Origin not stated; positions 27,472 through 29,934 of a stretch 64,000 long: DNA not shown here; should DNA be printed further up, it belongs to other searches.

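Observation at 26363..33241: Permease-less four-gene surface operon: glycosidase-like protein, orphan SBP lipoprotein, extracellular ARH-fold/CBM lipoprotein, anchored surface protein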

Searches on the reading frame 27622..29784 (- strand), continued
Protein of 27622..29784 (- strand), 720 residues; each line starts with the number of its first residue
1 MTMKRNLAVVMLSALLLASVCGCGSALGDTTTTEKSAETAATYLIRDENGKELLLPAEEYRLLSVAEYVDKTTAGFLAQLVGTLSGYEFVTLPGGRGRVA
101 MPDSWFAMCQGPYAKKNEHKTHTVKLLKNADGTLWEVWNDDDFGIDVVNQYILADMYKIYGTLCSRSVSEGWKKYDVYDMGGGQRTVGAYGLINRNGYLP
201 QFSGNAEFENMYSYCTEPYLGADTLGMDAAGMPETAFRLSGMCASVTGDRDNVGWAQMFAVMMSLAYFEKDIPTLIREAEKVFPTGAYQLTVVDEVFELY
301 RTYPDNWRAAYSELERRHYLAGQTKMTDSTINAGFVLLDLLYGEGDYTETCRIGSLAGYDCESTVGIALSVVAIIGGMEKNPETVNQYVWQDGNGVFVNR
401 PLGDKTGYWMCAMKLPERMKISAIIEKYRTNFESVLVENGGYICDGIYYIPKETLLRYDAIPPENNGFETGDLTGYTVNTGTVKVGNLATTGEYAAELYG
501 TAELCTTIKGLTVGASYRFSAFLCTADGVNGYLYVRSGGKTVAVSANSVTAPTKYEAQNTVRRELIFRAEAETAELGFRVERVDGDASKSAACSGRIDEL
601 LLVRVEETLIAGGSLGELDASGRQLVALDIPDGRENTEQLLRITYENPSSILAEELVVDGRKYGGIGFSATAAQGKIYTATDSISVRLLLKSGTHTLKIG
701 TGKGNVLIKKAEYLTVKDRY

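Call 44: search_protein_families(library=pfam, alignment_id=A3, max_evalue=1)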
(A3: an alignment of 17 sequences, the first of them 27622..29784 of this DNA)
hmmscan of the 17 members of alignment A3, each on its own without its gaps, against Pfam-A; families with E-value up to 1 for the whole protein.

A. member 1, window:27622-29784:- (720 aa): 1 family
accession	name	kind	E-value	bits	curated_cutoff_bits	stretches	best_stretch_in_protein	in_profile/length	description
PF03747.19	ADP_ribosyl_GH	-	1.3e-09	38.6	26.2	1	178-383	89-286/287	ADP-ribosylglycohydrolase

B. families by the number of members that match (of 17 scanned): 18 families
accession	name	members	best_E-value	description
PF03747.19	ADP_ribosyl_GH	17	3.6e-13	ADP-ribosylglycohydrolase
PF02018.23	CBM_4_9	13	5.8e-08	Carbohydrate binding domain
PF21466.3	GH101_dom-5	5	0.0016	Endo-alpha-N-acetylgalactosaminidase, domain 5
PF22704.2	CBM13-like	3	0.0008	Alpha-galactosidase, CBM13 domain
PF04862.18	DUF642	2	0.012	Protein of unknown function (DUF642)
PF25189.1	Tad8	2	0.036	Type II Thoeris inhibitor Tad8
PF23585.1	DUF7137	1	0.0082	Domain of unknown function (DUF7137)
PF07705.17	CARDB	1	0.023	CARDB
PF00041.27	fn3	1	0.047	Fibronectin type III domain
PF22783.1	BapA_N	1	0.061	BapA, prefix-like domain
PF02996.22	Prefoldin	1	0.071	Prefoldin subunit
PF07788.17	PDDEXK_10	1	0.12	PD-(D/E)XK nuclease superfamily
PF23374.1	Fn3_arc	1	0.2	Archaeal fibronectin-III type-like domain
PF09230.16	DFF40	1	0.21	DNA fragmentation factor 40 kDa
PF16640.11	Big_3_5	1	0.22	Bacterial Ig-like domain (group 3)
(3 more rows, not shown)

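Call 77: find_encoding_contigs(protein=window:27622-29784:-, flank=10000, max_places=3)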
Protein window:27622-29784:- (720 aa): no gene with exactly this product is on record in the collection.
